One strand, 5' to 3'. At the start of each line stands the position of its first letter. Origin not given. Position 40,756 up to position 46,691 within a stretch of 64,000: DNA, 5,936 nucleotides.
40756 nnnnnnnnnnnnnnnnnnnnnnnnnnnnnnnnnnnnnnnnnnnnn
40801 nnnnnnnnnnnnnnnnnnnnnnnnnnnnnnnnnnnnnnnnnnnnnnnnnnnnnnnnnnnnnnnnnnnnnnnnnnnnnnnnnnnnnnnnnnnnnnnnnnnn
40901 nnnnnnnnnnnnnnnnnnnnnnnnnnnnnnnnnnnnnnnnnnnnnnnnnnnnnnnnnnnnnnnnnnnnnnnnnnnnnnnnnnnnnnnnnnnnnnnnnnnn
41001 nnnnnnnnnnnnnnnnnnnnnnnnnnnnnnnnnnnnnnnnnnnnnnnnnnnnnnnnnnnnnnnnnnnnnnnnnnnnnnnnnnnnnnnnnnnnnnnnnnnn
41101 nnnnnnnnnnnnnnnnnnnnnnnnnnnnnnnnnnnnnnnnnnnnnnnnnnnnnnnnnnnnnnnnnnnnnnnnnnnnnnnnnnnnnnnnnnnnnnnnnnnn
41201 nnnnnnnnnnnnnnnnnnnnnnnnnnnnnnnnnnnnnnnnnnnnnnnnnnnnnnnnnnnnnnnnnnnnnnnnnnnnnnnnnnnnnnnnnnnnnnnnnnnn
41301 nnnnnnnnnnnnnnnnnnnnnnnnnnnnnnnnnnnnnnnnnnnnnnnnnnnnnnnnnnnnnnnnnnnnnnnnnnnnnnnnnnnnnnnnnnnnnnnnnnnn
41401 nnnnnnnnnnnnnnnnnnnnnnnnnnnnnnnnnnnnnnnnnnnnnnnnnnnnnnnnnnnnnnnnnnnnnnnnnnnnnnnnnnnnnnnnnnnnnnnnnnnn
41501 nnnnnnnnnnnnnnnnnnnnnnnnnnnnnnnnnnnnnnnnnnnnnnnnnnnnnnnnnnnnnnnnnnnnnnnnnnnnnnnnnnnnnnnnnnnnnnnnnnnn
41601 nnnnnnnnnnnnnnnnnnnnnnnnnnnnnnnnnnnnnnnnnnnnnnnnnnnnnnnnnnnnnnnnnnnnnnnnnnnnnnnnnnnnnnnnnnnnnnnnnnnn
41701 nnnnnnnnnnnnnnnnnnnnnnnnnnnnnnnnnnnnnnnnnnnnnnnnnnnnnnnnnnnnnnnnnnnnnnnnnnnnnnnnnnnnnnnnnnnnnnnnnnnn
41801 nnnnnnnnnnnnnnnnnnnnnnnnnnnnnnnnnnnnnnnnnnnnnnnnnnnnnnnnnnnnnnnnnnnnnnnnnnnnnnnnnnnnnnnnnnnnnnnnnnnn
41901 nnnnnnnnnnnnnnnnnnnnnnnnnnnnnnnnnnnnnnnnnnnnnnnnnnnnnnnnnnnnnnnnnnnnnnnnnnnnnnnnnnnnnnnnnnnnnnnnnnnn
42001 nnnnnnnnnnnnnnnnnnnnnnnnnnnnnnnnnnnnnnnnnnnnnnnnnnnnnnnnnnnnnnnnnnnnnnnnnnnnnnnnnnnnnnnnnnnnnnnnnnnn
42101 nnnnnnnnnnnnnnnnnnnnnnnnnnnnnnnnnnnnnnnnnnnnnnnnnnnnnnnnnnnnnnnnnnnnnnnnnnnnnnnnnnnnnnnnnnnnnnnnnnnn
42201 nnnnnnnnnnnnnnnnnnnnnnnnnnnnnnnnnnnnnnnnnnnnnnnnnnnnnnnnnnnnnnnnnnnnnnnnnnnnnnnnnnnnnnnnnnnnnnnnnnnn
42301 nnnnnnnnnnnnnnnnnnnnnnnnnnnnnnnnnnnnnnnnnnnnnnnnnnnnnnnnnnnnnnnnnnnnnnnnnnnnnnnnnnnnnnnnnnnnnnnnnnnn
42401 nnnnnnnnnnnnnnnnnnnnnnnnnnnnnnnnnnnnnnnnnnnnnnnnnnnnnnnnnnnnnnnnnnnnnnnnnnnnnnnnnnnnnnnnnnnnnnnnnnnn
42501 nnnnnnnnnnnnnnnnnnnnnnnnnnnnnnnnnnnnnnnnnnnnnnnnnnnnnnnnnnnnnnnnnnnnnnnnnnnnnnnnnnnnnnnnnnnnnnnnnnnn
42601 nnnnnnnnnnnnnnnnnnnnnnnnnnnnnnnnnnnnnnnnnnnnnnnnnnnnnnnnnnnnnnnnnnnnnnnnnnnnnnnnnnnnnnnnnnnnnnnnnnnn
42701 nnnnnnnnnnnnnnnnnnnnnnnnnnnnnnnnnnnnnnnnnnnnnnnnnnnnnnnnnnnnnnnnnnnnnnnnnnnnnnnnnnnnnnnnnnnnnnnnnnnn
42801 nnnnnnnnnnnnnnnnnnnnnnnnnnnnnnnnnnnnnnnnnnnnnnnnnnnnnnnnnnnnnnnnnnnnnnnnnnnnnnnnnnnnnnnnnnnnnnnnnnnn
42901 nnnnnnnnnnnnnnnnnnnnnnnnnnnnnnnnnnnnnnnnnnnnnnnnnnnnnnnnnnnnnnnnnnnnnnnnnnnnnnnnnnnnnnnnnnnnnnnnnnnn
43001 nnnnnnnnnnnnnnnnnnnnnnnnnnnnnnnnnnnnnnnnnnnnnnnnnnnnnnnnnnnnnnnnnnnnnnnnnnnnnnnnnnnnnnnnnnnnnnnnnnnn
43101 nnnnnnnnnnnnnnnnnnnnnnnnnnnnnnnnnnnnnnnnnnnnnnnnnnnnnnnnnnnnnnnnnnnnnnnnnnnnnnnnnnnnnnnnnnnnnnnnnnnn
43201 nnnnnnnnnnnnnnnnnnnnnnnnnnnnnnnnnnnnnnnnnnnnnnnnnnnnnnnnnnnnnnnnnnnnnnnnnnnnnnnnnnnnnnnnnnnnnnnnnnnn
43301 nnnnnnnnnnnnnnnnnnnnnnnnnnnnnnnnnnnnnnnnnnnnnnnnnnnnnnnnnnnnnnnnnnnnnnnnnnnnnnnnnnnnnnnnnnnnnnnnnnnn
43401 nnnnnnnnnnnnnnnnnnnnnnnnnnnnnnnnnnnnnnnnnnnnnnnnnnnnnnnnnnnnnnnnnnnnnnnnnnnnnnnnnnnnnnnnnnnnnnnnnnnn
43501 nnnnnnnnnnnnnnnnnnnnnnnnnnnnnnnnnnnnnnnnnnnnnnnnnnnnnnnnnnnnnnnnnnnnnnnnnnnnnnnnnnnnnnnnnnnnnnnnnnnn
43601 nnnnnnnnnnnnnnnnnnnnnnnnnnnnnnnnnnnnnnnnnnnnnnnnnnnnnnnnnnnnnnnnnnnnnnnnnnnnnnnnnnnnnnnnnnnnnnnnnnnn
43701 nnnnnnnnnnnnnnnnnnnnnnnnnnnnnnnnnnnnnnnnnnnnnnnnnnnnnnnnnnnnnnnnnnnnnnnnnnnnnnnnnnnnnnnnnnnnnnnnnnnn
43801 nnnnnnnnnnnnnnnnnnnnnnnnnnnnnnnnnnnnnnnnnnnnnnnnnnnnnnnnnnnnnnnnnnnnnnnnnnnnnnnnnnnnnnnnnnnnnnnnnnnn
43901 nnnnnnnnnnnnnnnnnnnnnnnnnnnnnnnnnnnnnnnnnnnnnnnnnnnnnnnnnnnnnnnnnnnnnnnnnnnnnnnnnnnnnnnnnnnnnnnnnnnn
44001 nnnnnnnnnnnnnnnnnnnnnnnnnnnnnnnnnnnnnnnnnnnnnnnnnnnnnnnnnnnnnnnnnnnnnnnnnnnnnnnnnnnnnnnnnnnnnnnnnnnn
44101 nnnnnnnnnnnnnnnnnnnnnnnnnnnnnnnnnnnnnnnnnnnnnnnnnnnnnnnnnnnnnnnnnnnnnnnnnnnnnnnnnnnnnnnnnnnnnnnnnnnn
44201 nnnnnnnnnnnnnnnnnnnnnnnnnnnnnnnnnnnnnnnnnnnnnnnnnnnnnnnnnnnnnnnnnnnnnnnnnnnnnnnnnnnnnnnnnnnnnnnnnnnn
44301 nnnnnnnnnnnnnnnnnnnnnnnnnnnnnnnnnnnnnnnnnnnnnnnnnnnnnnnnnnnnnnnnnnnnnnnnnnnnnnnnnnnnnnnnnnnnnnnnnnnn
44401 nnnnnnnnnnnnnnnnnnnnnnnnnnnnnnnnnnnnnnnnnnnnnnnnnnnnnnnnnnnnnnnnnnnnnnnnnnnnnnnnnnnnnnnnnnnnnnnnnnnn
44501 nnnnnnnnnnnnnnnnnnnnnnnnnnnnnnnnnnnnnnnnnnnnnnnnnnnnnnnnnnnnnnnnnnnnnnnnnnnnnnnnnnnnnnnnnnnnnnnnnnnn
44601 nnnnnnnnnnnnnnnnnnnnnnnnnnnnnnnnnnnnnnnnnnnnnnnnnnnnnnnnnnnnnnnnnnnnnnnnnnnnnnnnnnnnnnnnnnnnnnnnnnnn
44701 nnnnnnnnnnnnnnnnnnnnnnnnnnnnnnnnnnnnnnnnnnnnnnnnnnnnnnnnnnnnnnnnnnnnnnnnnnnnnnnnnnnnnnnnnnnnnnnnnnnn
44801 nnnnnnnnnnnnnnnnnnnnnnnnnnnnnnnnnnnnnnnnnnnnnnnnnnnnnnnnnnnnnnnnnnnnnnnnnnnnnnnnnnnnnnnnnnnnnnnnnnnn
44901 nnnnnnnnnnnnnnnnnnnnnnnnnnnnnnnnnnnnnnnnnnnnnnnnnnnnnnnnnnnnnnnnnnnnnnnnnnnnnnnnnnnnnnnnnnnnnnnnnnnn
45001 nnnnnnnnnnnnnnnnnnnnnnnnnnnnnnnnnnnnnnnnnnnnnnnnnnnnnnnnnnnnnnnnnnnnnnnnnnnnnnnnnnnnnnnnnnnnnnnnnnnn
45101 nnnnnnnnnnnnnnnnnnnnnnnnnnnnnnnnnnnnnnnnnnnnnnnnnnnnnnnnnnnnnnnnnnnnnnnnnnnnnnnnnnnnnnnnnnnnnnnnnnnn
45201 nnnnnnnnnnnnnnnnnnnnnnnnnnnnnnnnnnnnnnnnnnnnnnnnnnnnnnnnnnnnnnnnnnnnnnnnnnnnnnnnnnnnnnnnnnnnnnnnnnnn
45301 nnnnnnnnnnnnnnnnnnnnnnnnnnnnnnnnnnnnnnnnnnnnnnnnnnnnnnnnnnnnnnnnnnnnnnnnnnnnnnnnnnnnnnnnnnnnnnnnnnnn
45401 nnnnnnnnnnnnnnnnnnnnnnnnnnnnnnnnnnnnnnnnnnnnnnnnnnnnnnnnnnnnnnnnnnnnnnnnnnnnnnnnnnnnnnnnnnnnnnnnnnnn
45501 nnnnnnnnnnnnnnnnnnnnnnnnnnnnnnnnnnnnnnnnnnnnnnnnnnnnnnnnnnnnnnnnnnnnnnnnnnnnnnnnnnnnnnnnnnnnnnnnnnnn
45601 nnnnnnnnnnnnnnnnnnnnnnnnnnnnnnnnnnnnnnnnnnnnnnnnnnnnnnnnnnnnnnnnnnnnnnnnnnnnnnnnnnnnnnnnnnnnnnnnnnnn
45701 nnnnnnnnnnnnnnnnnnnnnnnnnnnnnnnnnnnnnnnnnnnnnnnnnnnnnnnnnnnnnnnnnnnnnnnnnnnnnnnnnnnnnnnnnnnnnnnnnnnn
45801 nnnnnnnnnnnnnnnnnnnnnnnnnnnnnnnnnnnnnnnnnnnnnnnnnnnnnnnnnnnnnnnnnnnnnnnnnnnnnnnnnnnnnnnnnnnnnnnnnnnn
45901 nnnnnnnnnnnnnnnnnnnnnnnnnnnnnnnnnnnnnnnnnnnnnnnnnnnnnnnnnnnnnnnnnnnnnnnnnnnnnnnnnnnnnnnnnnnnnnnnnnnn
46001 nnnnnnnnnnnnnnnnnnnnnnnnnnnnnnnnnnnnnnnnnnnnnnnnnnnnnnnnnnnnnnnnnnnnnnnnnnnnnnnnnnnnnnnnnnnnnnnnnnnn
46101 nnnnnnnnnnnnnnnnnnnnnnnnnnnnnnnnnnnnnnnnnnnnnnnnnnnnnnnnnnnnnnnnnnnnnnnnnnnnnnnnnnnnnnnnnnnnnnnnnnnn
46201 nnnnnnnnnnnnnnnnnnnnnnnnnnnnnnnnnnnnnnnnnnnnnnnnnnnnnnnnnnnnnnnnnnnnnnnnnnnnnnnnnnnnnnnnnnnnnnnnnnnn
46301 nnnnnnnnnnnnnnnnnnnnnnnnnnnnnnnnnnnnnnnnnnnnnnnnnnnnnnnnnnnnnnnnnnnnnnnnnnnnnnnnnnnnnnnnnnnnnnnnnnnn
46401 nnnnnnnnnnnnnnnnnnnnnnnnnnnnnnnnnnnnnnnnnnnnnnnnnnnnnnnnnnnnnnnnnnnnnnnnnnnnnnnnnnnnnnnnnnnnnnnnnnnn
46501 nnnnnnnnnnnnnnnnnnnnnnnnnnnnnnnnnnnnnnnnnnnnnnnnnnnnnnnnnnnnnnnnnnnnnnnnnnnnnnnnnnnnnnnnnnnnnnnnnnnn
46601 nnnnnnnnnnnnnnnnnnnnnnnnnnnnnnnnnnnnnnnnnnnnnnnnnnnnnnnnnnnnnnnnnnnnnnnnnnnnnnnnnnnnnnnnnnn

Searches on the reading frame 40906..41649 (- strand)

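Call 14: search_protein_families(library=pfam, proteins=[window:40906-41649:-], max_evalue=0.01)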
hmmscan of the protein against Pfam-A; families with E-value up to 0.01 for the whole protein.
window:40906-41649:- (247 aa): 2 families
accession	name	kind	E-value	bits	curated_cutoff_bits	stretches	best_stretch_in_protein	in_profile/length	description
PF14699.12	hGDE_N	-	0.0012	19.3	22.1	0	101-124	47-70/92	N-terminal domain from the human glycogen debranching enzyme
PF01537.23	Herpes_glycop_D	-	0.0017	19.3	21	0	185-205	97-117/118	Herpesvirus glycoprotein D/GG/GX domain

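Call 96: search_protein_families(library=ncbifam, proteins=[window:40906-41649:-], max_evalue=0.1)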
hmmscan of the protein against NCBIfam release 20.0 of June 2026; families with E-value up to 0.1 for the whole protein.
window:40906-41649:- (247 aa): 1 family
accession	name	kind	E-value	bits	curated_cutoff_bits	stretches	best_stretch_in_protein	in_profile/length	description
TIGR01965.1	VCBS_repeat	domain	0.047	13.8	15.5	0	82-140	7-64/99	VCBS domain-containing protein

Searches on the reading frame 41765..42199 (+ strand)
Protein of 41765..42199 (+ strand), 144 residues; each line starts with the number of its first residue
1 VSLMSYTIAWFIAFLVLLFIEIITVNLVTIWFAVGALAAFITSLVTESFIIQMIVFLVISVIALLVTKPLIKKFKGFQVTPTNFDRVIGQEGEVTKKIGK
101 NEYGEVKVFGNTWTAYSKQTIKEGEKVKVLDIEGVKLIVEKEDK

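Call 14: search_protein_families(library=pfam, proteins=[window:41765-42199:+], max_evalue=0.01)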
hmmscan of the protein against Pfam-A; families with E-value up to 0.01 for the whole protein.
window:41765-42199:+ (144 aa): 1 family
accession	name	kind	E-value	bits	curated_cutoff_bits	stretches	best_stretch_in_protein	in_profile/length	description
PF01957.25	NfeD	-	3e-16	59.8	29.1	1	85-141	2-57/57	NfeD-like C-terminal, partner-binding domain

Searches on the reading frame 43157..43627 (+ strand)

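Call 14: search_protein_families(library=pfam, proteins=[window:43157-43627:+], max_evalue=0.01)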
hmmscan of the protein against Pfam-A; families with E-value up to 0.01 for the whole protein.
window:43157-43627:+ (156 aa): 5 families
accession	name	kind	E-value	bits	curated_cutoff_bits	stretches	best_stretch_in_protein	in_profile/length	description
PF13828.11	DUF4190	-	2.2e-08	34.2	35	1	51-113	1-62/62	Domain of unknown function (DUF4190)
PF03669.18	ASTER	-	0.00057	20.2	22.7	1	40-93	18-71/96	PAT complex subunit Asterix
PF04103.21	CD20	-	0.00088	19.8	27.9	1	57-146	20-116/156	CD20-like family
PF12773.13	DZR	-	0.00098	19.7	27.3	1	3-27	8-31/45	Double zinc ribbon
PF13240.11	Zn_Ribbon_1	-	0.0086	16.3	25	1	3-17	9-23/23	zinc-ribbon domain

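Call 96: search_protein_families(library=ncbifam, proteins=[window:43157-43627:+], max_evalue=0.1)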
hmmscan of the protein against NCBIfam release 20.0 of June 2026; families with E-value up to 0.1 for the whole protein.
window:43157-43627:+ (156 aa): 5 families
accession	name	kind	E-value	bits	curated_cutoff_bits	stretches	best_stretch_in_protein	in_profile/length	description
TIGR04370.1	glyco_rpt_poly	subfamily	4.9e-05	22.5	40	1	45-154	163-266/396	oligosaccharide repeat unit polymerase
NF040945.1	CCC_membrane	equivalog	0.0027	18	65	1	56-87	6-36/99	CCC motif membrane protein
NF041913.1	HVO_2142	equivalog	0.0088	15.9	90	1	3-22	7-26/48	HVO_2142 family zinc finger protein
TIGR03062.1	pip_yhgE_Cterm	subfamily_domain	0.055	13.1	102.2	0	33-119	5-84/208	YhgE/Pip family protein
NF045510.1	4Cys_prefix_kin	domain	0.071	13.4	24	1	3-17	12-26/26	4-Cys prefix domain-containing protein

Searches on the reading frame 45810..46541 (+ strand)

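Call 14: search_protein_families(library=pfam, proteins=[window:45810-46541:+], max_evalue=0.01)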
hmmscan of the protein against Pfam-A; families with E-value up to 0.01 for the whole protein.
window:45810-46541:+ (243 aa): 2 families
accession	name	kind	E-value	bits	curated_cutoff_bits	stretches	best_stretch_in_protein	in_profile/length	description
PF13240.11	Zn_Ribbon_1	-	3.8e-05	23.8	25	1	3-22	2-21/23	zinc-ribbon domain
PF12773.13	DZR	-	0.001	19.6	27.3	1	3-25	1-23/45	Double zinc ribbon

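Call 96: search_protein_families(library=ncbifam, proteins=[window:45810-46541:+], max_evalue=0.1)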
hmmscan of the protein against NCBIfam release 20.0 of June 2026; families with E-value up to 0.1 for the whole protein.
window:45810-46541:+ (243 aa): 1 family
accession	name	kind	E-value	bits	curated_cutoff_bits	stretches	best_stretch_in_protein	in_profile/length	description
TIGR04211.1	SH3_and_anchor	equivalog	0.02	14.5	65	1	28-91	126-188/198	TIGR04211 family SH3 domain-containing protein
